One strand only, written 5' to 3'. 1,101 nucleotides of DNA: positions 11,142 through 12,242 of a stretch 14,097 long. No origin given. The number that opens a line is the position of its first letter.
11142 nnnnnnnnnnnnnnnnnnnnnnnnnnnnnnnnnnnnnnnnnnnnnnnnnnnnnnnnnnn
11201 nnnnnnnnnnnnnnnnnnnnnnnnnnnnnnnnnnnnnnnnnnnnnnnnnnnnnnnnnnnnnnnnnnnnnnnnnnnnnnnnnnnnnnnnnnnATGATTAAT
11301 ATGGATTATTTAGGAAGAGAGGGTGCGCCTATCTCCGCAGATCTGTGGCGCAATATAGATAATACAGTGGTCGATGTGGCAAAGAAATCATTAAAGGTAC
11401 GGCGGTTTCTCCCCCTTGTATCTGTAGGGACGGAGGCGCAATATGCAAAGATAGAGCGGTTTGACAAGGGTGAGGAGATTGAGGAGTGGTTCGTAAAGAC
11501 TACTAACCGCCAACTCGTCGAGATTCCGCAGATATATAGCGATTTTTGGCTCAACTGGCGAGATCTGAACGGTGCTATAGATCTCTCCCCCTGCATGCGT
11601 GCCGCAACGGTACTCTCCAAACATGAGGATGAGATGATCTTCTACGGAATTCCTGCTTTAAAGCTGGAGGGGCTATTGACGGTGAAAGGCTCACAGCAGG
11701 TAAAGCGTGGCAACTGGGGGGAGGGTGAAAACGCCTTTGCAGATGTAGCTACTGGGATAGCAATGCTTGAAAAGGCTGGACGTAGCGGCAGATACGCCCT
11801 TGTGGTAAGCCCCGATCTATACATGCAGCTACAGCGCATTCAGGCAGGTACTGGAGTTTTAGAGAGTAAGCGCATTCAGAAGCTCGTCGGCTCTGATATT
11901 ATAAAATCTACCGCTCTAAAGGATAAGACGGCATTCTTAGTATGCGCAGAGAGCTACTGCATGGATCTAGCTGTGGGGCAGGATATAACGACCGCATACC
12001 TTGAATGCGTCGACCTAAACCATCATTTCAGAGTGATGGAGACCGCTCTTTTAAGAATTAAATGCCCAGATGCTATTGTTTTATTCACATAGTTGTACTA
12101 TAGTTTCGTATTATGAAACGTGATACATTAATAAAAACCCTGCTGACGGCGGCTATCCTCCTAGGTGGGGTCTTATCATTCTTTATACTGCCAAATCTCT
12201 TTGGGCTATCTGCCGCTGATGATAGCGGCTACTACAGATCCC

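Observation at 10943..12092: Two-gene encapsulin nanocompartment operon: EncFtn cargo plus family-1 shell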

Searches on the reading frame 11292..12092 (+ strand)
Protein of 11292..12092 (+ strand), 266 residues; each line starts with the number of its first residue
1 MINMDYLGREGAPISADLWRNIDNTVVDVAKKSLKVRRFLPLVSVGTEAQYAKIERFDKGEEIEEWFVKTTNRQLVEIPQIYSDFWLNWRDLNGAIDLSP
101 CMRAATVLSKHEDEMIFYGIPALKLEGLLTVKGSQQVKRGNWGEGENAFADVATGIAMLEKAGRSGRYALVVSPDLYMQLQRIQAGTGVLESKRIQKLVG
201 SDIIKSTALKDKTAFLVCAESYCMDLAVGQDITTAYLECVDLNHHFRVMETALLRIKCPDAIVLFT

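Call 4: search_protein_families(library=pfam, proteins=[window:11292-12092:+], max_evalue=0.01)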
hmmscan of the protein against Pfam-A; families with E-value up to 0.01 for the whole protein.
window:11292-12092:+ (266 aa): 1 family
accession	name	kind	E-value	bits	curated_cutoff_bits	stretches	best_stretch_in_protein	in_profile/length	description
PF04454.18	Linocin_M18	-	7.4e-60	202.8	24.3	1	4-251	1-251/253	Encapsulating protein for peroxidase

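Call 5: search_protein_families(library=ncbifam, proteins=[window:11292-12092:+], max_evalue=0.01)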
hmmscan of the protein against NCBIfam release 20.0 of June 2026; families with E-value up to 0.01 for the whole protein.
window:11292-12092:+ (266 aa): 2 families
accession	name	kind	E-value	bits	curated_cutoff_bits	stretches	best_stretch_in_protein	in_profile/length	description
NF041155.2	encap_f1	equivalog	2.3e-69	233.7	100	1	7-265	1-261/261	family 1 encapsulin nanocompartment shell protein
NF041188.2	encap_f3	equivalog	0.007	15.5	180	1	108-184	120-190/266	family 3 encapsulin nanocompartment shell protein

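Call 6: search_solved_structures(query=window:11292-12092:+, show_alignments=2)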
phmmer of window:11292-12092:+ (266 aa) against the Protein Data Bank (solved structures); distinct sequences matched with E-value up to 0.001: 38.
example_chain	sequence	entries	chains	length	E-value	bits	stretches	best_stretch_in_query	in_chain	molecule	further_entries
7s4q_A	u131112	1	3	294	6.8e-45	156.3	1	5-263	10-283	EncA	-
7s20_A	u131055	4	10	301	7.5e-45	156.2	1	5-263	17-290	EncA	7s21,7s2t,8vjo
4pt2_P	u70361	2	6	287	7.7e-45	156.2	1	5-263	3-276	Encapsulin protein | Type 1 encapsulin shell protein EncA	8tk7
8v4n_A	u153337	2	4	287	9.7e-43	149.3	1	5-263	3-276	Type 1 encapsulin shell protein EncA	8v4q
9i8e_C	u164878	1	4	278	1.1e-42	149.1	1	4-263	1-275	Encapsulin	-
9i8f_C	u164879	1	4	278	2.2e-42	148.2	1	4-263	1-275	Encapsulin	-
9fy6_A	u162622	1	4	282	5e-42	147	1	13-263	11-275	Bacteriocin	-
6nj8_A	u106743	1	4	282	5e-40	140.4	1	12-263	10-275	Encapsulating protein for a DyP-type peroxidase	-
9b9i_A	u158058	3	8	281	5.2e-39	137.1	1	5-263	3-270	Type 1 encapsulin shell protein EncA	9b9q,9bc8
8rvj_A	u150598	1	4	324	8.1e-39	136.4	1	68-263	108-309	Type 1 encapsulin shell protein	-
7mh2_A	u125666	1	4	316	1e-38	136.1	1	68-263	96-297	T4GALA Engineered Protein Nanocage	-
9zvv_A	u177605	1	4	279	7.2e-34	120.2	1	12-263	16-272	Type 1 encapsulin shell protein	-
9zw3_A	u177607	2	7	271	6.3e-32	113.9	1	12-263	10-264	Type 1 encapsulin shell protein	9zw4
7lik_A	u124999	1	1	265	5.1e-15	58.5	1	4-265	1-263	Maritimacin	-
7lij_A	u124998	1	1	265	5.1e-15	58.5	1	4-265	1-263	Maritimacin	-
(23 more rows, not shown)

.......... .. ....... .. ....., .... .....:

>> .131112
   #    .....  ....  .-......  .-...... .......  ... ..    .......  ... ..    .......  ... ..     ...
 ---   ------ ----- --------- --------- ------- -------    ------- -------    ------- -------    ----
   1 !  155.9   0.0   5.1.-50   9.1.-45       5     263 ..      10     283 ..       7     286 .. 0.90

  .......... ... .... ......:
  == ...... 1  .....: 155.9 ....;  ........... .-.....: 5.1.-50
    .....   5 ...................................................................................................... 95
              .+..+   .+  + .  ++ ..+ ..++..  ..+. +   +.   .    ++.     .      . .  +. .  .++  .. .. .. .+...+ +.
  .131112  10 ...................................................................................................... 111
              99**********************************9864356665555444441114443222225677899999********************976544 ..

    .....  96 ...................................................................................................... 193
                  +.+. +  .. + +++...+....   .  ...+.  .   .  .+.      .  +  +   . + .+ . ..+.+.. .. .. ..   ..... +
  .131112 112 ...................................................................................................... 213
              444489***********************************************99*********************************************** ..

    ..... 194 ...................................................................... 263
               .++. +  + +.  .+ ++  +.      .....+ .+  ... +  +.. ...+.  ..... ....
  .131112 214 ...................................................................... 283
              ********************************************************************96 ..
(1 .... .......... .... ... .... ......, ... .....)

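Call 8: find_homologous_proteins(query=window:11292-12092:+)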
Query window:11292-12092:+ (266 aa): 221 proteins with E <= 0.001 among 1224 candidates; the best 120 are listed.
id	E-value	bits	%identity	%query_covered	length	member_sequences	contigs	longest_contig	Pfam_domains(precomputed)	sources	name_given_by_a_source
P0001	5.1e-172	588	100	99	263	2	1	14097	PF04454.19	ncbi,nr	ncbi:MAG: bacteriocin family protein [Deferribacteraceae bacterium]|nr:bacteriocin family protein [D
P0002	7.0e-135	466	78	98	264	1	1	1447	PF04454.19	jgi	jgi:uncharacterized linocin/CFP29 family protein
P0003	7.9e-134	463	78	98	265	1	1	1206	PF04454.19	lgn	-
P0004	5.1e-111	388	66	98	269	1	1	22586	PF04454.19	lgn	-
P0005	6.2e-111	388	67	98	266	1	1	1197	PF04454.19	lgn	-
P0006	1.6e-109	383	67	98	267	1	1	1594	PF04454.19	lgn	-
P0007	1.8e-96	340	58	98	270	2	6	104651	PF04454.19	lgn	-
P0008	8.0e-96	338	60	98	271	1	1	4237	PF04454.19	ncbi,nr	ncbi:bacteriocin family protein [Eubacteriales bacterium OttesenSCG-928-N14]|nr:bacteriocin family p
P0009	2.4e-95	337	60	99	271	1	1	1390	PF04454.19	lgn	-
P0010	1.0e-94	334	58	98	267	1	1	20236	PF04454.19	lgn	-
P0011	1.8e-94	334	58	98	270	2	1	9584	PF04454.19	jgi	-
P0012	8.6e-94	331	59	98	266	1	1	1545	PF04454.19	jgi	jgi:uncharacterized linocin/CFP29 family protein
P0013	3.1e-93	330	61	98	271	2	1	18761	PF04454.19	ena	-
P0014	1.1e-92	328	58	98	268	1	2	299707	PF04454.19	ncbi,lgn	-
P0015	1.1e-91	324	57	98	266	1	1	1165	PF04454.19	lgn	-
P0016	1.4e-91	324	58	98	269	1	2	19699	PF04454.19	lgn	-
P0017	6.5e-91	322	58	98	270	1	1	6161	PF04454.19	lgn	-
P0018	1.6e-90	321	58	98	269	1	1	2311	PF04454.19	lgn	-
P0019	7.4e-90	319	58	98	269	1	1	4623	PF04454.19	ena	-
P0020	6.7e-89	315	56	98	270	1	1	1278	PF09950.16,PF04454.19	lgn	-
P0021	2.1e-88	314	54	98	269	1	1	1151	PF04454.19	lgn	-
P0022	3.3e-87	310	56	98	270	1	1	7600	PF04454.19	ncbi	ncbi:MAG: family 1 encapsulin nanocompartment shell protein [Oscillospiraceae bacterium]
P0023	1.6e-86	308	54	98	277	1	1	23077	PF04454.19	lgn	-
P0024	1.0e-85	305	54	100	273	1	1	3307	PF04454.19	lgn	-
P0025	6.3e-85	302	54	98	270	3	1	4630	PF04454.19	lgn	-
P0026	1.4e-83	298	56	92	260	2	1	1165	PF04454.19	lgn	-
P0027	7.6e-83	296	53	98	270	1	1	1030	PF04454.19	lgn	-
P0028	3.3e-82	293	54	98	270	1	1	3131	PF04454.19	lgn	-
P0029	2.2e-81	291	53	98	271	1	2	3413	PF09950.16,PF04454.19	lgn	-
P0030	4.1e-81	290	53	98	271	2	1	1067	PF04454.19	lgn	-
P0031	8.7e-81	289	54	98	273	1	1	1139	PF04454.19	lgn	-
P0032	2.4e-80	287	53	98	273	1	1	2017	PF04454.19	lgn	-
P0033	4.0e-80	287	55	98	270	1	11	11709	PF09950.16,PF04454.19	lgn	-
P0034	9.0e-80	285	53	98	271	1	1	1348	PF04454.19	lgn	-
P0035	1.1e-79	285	54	98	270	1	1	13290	PF04454.19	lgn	-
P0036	5.9e-79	283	53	98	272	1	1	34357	PF04454.19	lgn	-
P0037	1.8e-78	281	52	98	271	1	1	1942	PF04454.19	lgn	-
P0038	3.1e-78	280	52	98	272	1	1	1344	PF04454.19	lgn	-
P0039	2.3e-77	278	51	98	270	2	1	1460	PF04454.19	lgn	-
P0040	2.9e-77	277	51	98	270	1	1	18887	PF04454.19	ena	-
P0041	6.3e-77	276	51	98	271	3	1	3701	PF04454.19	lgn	-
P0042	1.1e-76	275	54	98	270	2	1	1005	PF04454.19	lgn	-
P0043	4.2e-76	273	51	98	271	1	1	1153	PF04454.19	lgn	-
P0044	4.9e-76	273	53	98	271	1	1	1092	PF04454.19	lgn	-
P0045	1.0e-75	272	51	98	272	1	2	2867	PF04454.19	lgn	-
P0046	1.3e-75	272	51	98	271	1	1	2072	PF04454.19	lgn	-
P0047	1.5e-75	272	51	98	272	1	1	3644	PF04454.19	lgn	-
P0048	4.1e-75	270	49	98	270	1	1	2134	PF04454.19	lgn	-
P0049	6.0e-75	270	50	98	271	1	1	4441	PF04454.19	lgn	-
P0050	8.1e-75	269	51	98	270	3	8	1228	PF04454.19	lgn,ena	-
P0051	1.5e-74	268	49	98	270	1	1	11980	PF04454.19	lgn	-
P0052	3.2e-74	267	50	99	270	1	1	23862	PF04454.19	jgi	-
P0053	6.8e-74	266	50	98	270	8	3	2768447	PF09950.16,PF04454.19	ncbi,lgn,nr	ncbi:bacteriocin [Christensenellaceae bacterium]|nr:bacteriocin [Christensenellaceae bacterium] BDF5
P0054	1.3e-73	265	49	98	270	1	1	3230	PF04454.19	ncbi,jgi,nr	ncbi:MAG: bacteriocin family protein [Candidatus Adiutrix sp.]|jgi:uncharacterized linocin/CFP29 fam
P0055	1.8e-73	265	48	98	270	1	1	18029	PF04454.19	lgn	-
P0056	4.2e-73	264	49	98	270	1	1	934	PF04454.19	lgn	-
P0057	8.5e-73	263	52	98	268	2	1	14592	PF04454.19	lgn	-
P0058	3.9e-72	260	51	99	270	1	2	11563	PF04454.19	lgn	-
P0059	6.5e-72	260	49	98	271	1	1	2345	PF04454.19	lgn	-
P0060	1.1e-71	259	51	98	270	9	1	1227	PF04454.19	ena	-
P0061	2.0e-71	258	49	98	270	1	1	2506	PF04454.19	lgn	-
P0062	6.1e-71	257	49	98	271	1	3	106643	PF09950.16,PF04454.19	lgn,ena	-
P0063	8.5e-71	256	49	98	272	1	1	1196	PF04454.19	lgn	-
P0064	3.0e-70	254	49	98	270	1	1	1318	PF04454.19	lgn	-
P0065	3.2e-70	254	47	98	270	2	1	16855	PF04454.19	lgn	-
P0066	1.2e-69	252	49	98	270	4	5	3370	PF04454.19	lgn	-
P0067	2.8e-69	251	46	98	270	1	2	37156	PF04454.19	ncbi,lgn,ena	-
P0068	6.1e-69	250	49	98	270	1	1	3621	PF04454.19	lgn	-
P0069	1.3e-68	249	49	98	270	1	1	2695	PF09950.16,PF04454.19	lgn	-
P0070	2.8e-68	248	49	99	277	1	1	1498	PF04454.19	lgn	-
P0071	3.4e-68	248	47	99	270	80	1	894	PF09950.16,PF04454.19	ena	-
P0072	4.0e-68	247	51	98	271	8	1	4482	PF04454.19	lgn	-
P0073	1.3e-67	246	51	98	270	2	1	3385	PF04454.19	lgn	-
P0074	1.4e-67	246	51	98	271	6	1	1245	PF04454.19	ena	-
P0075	1.9e-67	245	48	98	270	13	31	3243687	PF09950.16,PF04454.19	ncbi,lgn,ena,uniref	ncbi:family 1 encapsulin nanocompartment shell protein [Clostridium sp. AN503]|uniref:family 1 encap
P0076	1.9e-67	245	49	98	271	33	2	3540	PF09950.16,PF04454.19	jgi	-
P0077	2.3e-67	245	46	98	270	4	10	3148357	PF09950.16,PF04454.19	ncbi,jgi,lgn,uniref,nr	ncbi:linocin M18 bacteriocin protein [Thermoclostridium stercorarium subsp. stercorarium DSM 8532]|j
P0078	2.9e-67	244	44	98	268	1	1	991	PF04454.19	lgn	-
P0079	4.5e-67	244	49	98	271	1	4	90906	PF04454.19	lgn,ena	-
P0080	5.6e-67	244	51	98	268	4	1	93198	PF04454.19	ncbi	-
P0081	1.1e-66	243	50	98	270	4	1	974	PF09950.16,PF04454.19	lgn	-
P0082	2.1e-66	242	49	98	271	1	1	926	PF04454.19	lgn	-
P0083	2.1e-66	242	47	98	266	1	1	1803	PF04454.19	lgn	-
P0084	2.7e-66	241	45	98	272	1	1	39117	PF04454.19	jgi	-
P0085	2.7e-66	241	48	98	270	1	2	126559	PF09950.16,PF04454.19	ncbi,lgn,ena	-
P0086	3.2e-66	241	47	98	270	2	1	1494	PF09950.16,PF04454.19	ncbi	-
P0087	4.0e-66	241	48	98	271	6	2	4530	PF04454.19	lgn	-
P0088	4.5e-66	241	50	98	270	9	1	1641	PF04454.19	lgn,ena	-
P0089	4.7e-66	241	48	98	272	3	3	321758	PF09950.16,PF04454.19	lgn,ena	-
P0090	5.9e-66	240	48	98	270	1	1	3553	PF04454.19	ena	-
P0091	7.1e-66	240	48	98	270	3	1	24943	PF04454.19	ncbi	-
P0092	1.2e-65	239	47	98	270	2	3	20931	PF09950.16,PF04454.19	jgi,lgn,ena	jgi:uncharacterized linocin/CFP29 family protein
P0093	1.4e-65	239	48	98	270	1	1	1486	PF04454.19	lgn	-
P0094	1.9e-65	239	46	98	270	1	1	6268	PF09950.16,PF04454.19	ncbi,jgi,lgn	ncbi:MAG: family 1 encapsulin nanocompartment shell protein [Christensenellales bacterium]|jgi:uncha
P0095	2.0e-65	238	47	98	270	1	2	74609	PF09950.16,PF04454.19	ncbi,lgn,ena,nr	ncbi:MAG: bacteriocin family protein [Clostridium sp.]|nr:bacteriocin family protein [Clostridium sp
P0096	2.1e-65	238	47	98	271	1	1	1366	PF09950.16,PF04454.19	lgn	-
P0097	2.3e-65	238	48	98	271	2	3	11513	PF04454.19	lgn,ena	-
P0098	2.4e-65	238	48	98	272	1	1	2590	PF04454.19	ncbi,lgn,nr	ncbi:MAG TPA: family 1 encapsulin nanocompartment shell protein [Anaerovoracaceae bacterium]|nr:fami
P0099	2.7e-65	238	44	98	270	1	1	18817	PF09950.16,PF04454.19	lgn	-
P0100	3.0e-65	238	46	98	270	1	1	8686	PF09950.16,PF04454.19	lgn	-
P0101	4.0e-65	237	48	98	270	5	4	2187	PF09950.16,PF04454.19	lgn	-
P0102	4.1e-65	237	46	98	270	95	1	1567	PF09950.16,PF04454.19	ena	-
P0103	4.1e-65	237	46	98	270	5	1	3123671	PF05065.20,PF09950.16,PF04454.19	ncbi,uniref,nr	ncbi:family 1 encapsulin nanocompartment shell protein [Eggerthella sp. YY7918]|uniref:family 1 enca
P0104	4.4e-65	237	50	98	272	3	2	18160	PF04454.19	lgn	-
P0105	4.7e-65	237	46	98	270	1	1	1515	PF04454.19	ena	-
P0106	5.3e-65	237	47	98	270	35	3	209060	PF04454.19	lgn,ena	-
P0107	1.1e-64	236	46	98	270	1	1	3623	PF04454.19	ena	-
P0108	1.1e-64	236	46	98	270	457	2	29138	PF09950.16,PF04454.19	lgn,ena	-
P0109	1.4e-64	236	46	98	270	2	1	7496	PF09950.16,PF04454.19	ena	-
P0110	1.5e-64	236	49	98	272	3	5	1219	PF09950.16,PF04454.19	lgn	-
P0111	1.7e-64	235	48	98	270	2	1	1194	PF04454.19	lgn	-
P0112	2.0e-64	235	45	98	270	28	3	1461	PF09950.16,PF04454.19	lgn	-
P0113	3.4e-64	234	45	98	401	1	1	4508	PF03232.20,PF04454.19,PF22277.3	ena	-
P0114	3.9e-64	234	47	98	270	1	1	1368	PF09950.16,PF04454.19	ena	-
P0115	5.3e-64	234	47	98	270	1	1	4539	PF04454.19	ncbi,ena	-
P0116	7.8e-64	233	45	98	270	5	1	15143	PF04454.19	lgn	-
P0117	1.4e-63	232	45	99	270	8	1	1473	PF04454.19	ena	-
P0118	1.6e-63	232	46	98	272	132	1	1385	PF09950.16,PF04454.19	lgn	-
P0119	2.4e-63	232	46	98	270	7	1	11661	PF04454.19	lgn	-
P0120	2.5e-63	232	47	98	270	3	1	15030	PF19774.6,PF09950.16,PF04454.19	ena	-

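Call 12: find_encoding_contigs(protein=P0004, flank=5000, max_places=2)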
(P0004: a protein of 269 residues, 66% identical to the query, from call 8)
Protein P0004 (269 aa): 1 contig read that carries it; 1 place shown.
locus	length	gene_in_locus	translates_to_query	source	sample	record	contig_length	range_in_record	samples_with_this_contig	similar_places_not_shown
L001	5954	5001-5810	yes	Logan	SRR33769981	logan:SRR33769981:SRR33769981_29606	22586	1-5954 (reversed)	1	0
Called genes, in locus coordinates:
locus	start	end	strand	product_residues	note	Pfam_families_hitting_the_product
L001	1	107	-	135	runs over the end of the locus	-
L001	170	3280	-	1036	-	PF00873:ACR_tran, PF03176:MMPL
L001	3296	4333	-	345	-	PF25973:BSH_CzcB, PF25954:Beta-barrel_RND_2 (weak), PF25989:YknX_C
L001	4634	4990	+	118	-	PF22277:EncFtn-like, PF03232:COQ7 (weak)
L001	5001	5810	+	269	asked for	PF04454:Linocin_M18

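Call 13: find_encoding_contigs(protein=P0007, flank=5000, max_places=2)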
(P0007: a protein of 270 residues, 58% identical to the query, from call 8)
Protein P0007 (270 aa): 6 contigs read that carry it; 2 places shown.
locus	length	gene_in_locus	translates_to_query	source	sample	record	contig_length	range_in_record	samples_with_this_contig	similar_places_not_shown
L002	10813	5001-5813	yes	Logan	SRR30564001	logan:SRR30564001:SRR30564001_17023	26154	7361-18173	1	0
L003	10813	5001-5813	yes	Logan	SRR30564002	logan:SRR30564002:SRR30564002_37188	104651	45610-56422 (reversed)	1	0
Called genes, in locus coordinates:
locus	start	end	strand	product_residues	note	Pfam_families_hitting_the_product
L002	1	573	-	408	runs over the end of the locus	PF14691:Fer4_20, PF02826:2-Hacid_dh_C (faint), PF07992:Pyr_redox_2 (weak), PF00070:Pyr_redox (weak), PF01266:DAO (faint), PF07992:Pyr_redox_2, PF13450:NAD_binding_8, PF13738:Pyr_redox_3, +1 more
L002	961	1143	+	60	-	-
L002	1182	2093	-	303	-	PF00126:HTH_1, PF03466:LysR_substrate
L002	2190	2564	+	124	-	PF02627:CMD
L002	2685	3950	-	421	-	PF00501:AMP-binding, PF14535:AMP-binding_C_2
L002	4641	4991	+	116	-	PF22277:EncFtn-like (faint)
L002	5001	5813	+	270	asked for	PF04454:Linocin_M18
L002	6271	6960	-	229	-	-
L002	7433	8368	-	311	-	PF08501:Shikimate_dh_N, PF18317:SDH_C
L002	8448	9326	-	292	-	PF01634:HisG, PF08029:HisG_C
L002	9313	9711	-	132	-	PF01502:PRA-CH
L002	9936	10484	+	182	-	PF00908:dTDP_sugar_isom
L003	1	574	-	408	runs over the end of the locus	PF14691:Fer4_20, PF02826:2-Hacid_dh_C (faint), PF07992:Pyr_redox_2 (weak), PF00070:Pyr_redox (weak), PF01266:DAO (faint), PF07992:Pyr_redox_2, PF13450:NAD_binding_8, PF13738:Pyr_redox_3, +1 more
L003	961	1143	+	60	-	-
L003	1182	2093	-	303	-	PF00126:HTH_1, PF03466:LysR_substrate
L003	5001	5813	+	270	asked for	PF04454:Linocin_M18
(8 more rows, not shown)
